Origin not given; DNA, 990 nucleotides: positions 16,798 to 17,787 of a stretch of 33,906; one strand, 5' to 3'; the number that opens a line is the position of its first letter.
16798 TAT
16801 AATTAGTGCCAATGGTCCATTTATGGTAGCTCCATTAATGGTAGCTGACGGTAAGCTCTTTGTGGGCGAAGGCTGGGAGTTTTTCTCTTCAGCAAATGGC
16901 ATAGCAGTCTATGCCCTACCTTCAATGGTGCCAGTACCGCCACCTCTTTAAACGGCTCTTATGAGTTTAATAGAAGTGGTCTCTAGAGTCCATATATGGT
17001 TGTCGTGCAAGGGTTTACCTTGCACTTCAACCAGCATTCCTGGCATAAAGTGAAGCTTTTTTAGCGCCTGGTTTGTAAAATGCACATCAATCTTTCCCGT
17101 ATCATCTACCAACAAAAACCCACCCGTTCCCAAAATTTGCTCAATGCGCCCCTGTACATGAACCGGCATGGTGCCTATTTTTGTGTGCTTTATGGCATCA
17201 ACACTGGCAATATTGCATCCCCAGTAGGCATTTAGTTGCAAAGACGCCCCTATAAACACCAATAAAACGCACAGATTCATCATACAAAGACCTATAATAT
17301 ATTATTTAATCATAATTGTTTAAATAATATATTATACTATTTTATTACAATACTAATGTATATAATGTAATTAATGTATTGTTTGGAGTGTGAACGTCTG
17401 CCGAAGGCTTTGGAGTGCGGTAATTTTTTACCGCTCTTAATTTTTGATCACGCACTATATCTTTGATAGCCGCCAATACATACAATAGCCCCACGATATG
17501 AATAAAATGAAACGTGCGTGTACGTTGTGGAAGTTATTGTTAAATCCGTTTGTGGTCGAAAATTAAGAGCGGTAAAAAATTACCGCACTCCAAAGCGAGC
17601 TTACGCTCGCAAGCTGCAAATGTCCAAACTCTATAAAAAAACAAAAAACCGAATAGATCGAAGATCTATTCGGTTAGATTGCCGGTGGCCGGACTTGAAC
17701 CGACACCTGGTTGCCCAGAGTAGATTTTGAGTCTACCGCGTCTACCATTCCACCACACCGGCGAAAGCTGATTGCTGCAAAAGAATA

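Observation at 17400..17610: Novel MITE-like element with ~50-bp terminal inverted repeats that each embed an inward-facing terminator hairpin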

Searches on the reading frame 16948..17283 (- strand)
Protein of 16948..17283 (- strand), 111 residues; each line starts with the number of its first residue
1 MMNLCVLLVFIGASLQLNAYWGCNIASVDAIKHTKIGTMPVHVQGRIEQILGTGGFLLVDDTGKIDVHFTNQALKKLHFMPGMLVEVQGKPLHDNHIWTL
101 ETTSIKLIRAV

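Call 11: find_encoding_contigs(protein=window:16948-17283:-, flank=3000, max_places=10)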
Protein window:16948-17283:- (111 aa): no gene with exactly this product is on record in the collection.

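Call 73: search_protein_families(library=pfam, proteins=[window:16948-17283:-], max_evalue=0.00001)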
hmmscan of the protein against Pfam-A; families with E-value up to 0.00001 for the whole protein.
window:16948-17283:- (111 aa): 0 families

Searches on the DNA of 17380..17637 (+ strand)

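Call 89: search_dna_similar(query=window:17380-17637:+, collection=plasmids, mode=distant, max_evalue=0.01)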
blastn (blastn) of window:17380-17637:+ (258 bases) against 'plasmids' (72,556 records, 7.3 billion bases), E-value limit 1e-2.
No match.
